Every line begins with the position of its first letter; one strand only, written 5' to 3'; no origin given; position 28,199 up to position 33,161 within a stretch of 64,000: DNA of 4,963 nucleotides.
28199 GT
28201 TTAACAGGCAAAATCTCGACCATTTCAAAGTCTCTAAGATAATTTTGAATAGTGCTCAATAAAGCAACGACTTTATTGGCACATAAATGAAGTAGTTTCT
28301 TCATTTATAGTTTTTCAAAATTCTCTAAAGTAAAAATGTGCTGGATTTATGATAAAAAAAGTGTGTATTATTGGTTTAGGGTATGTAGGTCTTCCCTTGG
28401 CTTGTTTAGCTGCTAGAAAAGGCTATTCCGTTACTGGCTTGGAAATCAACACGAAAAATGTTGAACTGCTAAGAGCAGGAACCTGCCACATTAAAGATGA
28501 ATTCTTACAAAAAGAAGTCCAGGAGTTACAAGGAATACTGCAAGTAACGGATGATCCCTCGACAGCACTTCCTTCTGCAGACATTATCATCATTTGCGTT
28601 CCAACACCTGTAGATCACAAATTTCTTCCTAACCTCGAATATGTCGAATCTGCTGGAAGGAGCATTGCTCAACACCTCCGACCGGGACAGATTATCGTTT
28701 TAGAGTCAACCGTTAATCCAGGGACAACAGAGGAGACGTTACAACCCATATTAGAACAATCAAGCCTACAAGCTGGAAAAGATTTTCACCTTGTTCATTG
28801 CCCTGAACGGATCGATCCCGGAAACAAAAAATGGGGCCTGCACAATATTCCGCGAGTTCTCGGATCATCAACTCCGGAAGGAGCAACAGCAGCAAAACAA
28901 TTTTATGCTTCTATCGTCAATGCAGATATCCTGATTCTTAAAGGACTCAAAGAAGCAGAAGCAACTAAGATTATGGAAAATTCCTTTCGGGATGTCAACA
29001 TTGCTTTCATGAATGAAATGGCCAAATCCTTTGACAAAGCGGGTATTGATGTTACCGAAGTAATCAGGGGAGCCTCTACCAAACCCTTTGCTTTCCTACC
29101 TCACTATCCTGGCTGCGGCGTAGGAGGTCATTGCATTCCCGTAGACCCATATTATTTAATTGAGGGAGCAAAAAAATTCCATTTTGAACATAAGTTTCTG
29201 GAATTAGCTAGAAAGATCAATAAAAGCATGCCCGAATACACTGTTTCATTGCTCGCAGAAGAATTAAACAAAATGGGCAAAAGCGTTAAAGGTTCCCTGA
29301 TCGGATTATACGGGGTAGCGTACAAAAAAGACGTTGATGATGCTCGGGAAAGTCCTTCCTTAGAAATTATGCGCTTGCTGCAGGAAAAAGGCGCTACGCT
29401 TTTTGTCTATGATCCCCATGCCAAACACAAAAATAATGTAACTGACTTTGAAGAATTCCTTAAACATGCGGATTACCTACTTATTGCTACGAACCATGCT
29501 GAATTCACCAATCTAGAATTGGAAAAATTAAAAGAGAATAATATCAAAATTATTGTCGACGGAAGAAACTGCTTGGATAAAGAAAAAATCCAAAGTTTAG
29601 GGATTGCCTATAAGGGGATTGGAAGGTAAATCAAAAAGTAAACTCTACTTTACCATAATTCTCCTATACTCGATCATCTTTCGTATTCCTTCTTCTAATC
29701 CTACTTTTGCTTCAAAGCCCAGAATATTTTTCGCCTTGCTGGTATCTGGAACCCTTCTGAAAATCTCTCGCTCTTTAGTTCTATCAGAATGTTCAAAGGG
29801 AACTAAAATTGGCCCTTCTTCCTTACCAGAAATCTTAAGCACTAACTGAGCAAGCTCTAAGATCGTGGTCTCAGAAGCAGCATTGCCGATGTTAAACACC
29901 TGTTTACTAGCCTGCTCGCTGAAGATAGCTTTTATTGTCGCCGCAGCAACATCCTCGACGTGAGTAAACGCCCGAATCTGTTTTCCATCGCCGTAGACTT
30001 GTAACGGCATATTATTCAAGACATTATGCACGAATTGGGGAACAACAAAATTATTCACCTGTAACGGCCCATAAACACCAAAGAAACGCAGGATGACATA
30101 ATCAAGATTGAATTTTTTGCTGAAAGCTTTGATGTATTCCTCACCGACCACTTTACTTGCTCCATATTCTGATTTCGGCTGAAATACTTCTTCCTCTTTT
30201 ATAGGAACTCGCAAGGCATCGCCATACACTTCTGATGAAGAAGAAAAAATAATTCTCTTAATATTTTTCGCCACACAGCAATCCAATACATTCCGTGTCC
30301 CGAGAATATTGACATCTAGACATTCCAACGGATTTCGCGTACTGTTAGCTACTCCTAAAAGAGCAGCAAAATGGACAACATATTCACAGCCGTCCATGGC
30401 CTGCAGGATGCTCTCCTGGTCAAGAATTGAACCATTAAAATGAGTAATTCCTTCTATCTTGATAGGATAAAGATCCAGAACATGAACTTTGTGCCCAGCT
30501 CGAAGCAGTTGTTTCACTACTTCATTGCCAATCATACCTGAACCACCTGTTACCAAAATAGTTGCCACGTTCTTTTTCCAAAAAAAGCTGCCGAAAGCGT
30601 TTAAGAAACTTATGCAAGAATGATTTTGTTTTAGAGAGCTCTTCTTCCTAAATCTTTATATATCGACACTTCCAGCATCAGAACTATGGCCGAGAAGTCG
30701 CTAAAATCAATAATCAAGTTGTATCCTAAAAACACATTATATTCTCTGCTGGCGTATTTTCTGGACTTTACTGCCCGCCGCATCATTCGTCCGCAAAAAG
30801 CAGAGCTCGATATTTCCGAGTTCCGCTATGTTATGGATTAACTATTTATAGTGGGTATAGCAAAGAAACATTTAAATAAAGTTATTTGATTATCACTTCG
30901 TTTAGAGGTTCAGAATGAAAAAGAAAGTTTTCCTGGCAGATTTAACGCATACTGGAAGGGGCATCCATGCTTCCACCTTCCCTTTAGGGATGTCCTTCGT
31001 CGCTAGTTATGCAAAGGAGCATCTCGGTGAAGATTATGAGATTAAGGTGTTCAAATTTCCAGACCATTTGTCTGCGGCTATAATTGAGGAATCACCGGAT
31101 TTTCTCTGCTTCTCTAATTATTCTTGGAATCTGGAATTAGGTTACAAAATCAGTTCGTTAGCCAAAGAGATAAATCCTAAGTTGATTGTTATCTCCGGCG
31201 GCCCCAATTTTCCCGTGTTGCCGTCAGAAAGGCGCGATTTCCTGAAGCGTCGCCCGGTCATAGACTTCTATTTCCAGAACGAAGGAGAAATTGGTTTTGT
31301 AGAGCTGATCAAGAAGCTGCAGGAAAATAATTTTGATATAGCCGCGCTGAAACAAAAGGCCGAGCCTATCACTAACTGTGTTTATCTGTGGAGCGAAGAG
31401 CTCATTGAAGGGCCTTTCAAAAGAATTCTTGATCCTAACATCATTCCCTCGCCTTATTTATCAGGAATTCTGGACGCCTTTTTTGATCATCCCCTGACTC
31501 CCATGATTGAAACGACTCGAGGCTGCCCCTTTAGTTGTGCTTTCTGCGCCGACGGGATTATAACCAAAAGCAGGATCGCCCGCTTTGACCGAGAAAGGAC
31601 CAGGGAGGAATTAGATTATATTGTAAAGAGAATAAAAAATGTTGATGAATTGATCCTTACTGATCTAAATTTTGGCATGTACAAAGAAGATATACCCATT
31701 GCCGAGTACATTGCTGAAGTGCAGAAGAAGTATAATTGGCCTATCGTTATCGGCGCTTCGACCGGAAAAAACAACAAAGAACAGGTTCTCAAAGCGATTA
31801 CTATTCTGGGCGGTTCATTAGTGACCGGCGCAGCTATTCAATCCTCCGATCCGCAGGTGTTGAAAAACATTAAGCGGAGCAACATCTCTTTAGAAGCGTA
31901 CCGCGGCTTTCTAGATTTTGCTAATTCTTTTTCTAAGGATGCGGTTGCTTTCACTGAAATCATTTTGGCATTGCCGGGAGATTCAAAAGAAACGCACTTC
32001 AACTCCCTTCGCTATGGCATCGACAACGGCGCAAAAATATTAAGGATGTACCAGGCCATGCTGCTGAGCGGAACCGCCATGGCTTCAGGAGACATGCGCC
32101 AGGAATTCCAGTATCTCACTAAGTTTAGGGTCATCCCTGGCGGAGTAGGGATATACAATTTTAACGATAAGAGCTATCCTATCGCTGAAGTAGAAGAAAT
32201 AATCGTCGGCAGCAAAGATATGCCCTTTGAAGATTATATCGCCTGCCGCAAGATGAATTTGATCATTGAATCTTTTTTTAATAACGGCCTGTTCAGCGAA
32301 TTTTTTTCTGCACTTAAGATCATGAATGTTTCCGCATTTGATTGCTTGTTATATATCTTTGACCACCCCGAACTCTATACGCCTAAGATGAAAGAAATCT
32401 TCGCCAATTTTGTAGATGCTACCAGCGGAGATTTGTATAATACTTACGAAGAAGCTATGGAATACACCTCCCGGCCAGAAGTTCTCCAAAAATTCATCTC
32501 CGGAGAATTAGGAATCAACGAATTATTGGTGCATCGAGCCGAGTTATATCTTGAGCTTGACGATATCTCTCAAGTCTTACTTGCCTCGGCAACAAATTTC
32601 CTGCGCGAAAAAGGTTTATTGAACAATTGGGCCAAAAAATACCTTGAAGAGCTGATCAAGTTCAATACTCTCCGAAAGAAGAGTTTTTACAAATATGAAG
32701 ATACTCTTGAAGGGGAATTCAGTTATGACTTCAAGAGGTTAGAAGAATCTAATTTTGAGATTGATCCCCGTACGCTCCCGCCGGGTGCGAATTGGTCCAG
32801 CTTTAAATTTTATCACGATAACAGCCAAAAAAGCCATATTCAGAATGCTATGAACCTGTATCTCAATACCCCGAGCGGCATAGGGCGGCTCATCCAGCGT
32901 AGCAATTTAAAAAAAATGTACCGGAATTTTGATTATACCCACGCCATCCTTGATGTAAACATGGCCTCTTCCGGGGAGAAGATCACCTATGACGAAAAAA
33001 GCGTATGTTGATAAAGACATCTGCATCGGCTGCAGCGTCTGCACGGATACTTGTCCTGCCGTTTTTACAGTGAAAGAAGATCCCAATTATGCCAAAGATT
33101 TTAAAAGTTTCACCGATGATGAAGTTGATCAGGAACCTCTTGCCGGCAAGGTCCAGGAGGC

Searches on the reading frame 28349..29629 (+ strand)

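Call 14: search_protein_families(library=pfam, proteins=[window:28349-29629:+], max_evalue=0.0001)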
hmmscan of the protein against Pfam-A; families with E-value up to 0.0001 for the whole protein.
window:28349-29629:+ (426 aa): 7 families
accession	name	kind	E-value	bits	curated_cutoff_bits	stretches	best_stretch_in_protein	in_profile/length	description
PF03721.20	UDPG_MGDP_dh_N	-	8.2e-46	156.4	27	1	3-180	1-181/187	UDP-glucose/GDP-mannose dehydrogenase family, NAD binding domain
PF00984.24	UDPG_MGDP_dh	-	1.6e-30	105.5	25.4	1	201-292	1-93/94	UDP-glucose/GDP-mannose dehydrogenase family, central domain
PF03720.21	UDPG_MGDP_dh_C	-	2.7e-28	98.8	30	1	320-411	2-103/103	UDP-glucose/GDP-mannose dehydrogenase family, UDP binding domain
PF03446.21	NAD_binding_2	-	7.2e-10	39.5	21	1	4-133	1-106/161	NAD binding domain of 6-phosphogluconate dehydrogenase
PF01210.29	NAD_Gly3P_dh_N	-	4.6e-07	30.4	23.1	1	4-97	1-90/158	NAD-dependent glycerol-3-phosphate dehydrogenase N-terminus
PF02826.25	2-Hacid_dh_C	-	8.9e-06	25.6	25.1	0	339-386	50-104/178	D-isomer specific 2-hydroxyacid dehydrogenase, NAD binding domain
PF02737.24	3HCDH_N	-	5.9e-05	23.5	22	0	4-91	1-93/180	3-hydroxyacyl-CoA dehydrogenase, NAD binding domain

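Call 46: search_protein_families(library=ncbifam, proteins=[window:28349-29629:+], max_evalue=0.001)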
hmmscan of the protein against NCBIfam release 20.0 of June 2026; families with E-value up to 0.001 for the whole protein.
window:28349-29629:+ (426 aa): 14 families
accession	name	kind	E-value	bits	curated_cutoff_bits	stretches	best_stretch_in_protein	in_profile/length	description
TIGR03026.1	NDP-sugDHase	subfamily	5.2e-132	440.5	189.8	1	3-407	1-413/413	nucleotide sugar dehydrogenase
NF040825.1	UDPMaNacDH_Arch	equivalog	3.1e-97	326.1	750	1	4-426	2-415/418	UDP-N-acetyl-D-mannosamine dehydrogenase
NF008286.0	PRK11064.1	equivalog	1e-76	258.2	459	1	3-399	4-412/420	UDP-N-acetyl-D-mannosamine dehydrogenase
NF011729.0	PRK15182.1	equivalog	2.1e-61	208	592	1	4-392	8-397/425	Vi polysaccharide biosynthesis UDP-N-acetylglucosamine C-6 dehydrogenase TviB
NF047673.2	TeichurnBiosyTuaD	equivalog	1.1e-55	189.5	700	1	2-426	1-431/439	UDP-glucose 6-dehydrogenase TuaD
NF041297.1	UDPGDh_AglM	equivalog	1.2e-52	179.3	670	1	4-423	2-427/429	UDP-glucose 6-dehydrogenase AglM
NF011631.0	PRK15057.1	equivalog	2e-20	73.3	757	1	4-362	2-343/388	UDP-glucose 6-dehydrogenase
TIGR00745.1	apbA_panE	subfamily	5.8e-06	25.8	141.35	1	4-86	1-78/305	2-dehydropantoate 2-reductase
NF043037.1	ThreonDh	equivalog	6.5e-06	25.8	350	1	3-59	3-58/297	L-threonate dehydrogenase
NF000942.0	PRK00094.1-4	subfamily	1.3e-05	24.6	257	1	2-96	2-92/334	NAD(P)H-dependent glycerol-3-phosphate dehydrogenase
NF006143.0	PRK08293.1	equivalog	5.3e-05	22.7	312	1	2-91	4-100/291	3-hydroxyacyl-CoA dehydrogenase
TIGR01505.1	tartro_sem_red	equivalog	0.00012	21.4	340.75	0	4-127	1-100/291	2-hydroxy-3-oxopropionate reductase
NF042925.1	FHMPC_DH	equivalog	0.00015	21.2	500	1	4-91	2-92/304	5-formyl-3-hydroxy-2-methylpyridine 4-carboxylate 5-dehydrogenase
NF000941.0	PRK00094.1-3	equivalog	0.00087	18.6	423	0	3-92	2-87/336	NAD(P)H-dependent glycerol-3-phosphate dehydrogenase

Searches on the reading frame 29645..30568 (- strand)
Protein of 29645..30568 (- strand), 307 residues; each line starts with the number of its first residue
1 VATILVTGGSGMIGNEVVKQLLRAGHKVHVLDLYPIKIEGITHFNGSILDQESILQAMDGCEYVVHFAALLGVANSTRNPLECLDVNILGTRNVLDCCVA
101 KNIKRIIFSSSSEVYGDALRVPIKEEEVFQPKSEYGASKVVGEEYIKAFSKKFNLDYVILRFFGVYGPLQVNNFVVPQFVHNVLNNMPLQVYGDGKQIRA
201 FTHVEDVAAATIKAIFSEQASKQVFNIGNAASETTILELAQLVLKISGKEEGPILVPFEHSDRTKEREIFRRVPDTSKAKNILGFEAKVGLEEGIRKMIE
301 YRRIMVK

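Call 13: search_protein_families(library=ncbifam, proteins=[window:29645-30568:-], max_evalue=0.00001)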
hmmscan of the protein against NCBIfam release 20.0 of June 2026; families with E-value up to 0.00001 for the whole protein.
window:29645-30568:- (307 aa): 31 families (the best 25 are shown)
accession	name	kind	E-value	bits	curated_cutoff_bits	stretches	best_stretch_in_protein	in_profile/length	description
TIGR04180.1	EDH_00030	hypoth_equivalog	9.3e-50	169.4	475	1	4-288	1-295/297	NAD-dependent 4,6-dehydratase LegB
TIGR01181.1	dTDP_gluc_dehyt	equivalog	7.9e-46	156.6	365.1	1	4-301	2-310/321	dTDP-glucose 4,6-dehydratase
TIGR01179.1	galE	equivalog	3.1e-45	154.5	262.3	1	4-300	2-323/332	UDP-glucose 4-epimerase GalE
TIGR02197.1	heptose_epim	equivalog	1.1e-27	97.1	274.6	1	4-299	1-310/316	ADP-glyceromanno-heptose 6-epimerase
NF007956.0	PRK10675.1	subfamily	1.2e-26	93.7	394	1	3-290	2-317/338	UDP-glucose 4-epimerase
NF008872.0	PRK11908.1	equivalog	2.3e-25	89.4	294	1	2-304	2-337/349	bifunctional UDP-4-keto-pentose/UDP-xylose synthase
NF011728.1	PRK15181.1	equivalog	2.3e-25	89.4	760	1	46-300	76-335/348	Vi polysaccharide biosynthesis UDP-N-acetylglucosaminuronic acid C-4 epimerase TviC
NF047922.1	GDPFucSynFcl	equivalog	1.6e-24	86.9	500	1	3-298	4-297/308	GDP-L-fucose synthase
NF005998.1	PRK08125.1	equivalog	1.7e-24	86.2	777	1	3-301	317-648/649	bifunctional UDP-4-amino-4-deoxy-L-arabinose formyltransferase/UDP-glucuronic acid oxidase ArnA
TIGR03466.1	HpnA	hypoth_equivalog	2.7e-23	82.4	367.65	1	3-216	2-218/327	hopanoid-associated sugar epimerase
NF042422.1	oxyalk_red_OleD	equivalog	2.9e-23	82.8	580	1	3-215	2-215/329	2-alkyl-3-oxoalkanoate reductase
NF042423.1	oxyalk_red_Shew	equivalog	4.3e-22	78.6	580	1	3-219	10-225/331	2-alkyl-3-oxoalkanoate reductase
NF007582.0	PRK10217.1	equivalog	1.7e-21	76.7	698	1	1-300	1-329/355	dTDP-glucose 4,6-dehydratase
NF007490.0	PRK10084.1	subfamily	3.4e-21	75.6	649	1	4-301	3-333/361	dTDP-glucose 4,6-dehydratase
NF043036.1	ErythonDh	equivalog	1.7e-20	73.5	325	1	4-162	3-176/321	D-erythronate dehydrogenase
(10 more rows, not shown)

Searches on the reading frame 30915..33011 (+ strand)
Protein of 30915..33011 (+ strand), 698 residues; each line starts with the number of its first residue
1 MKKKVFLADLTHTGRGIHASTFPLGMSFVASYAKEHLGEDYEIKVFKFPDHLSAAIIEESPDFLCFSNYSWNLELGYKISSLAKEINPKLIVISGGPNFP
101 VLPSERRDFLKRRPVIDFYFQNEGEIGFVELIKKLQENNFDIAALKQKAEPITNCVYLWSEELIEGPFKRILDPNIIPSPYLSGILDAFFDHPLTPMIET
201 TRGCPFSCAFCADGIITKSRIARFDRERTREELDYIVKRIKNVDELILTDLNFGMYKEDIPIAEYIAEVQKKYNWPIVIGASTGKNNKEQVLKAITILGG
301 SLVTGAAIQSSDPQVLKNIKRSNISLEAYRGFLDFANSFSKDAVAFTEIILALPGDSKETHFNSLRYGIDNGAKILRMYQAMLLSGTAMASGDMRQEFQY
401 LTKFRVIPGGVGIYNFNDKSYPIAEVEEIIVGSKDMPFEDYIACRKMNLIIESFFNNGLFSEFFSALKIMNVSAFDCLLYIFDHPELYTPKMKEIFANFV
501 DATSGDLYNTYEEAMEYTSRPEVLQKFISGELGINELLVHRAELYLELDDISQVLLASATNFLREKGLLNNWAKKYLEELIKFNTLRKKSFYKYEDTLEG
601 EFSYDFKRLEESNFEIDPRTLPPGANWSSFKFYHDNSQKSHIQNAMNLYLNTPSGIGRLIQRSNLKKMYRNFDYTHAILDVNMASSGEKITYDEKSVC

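Call 14: search_protein_families(library=pfam, proteins=[window:30915-33011:+], max_evalue=0.0001)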
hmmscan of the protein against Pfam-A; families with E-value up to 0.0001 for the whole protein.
window:30915-33011:+ (698 aa): 2 families
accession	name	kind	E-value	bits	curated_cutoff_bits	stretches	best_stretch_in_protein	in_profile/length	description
PF04055.27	Radical_SAM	-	1.1e-09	39.2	29.5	1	198-360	1-158/166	Radical SAM superfamily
PF02310.24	B12-binding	-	1.5e-09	38.2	32.1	1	21-131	12-120/121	B12 binding domain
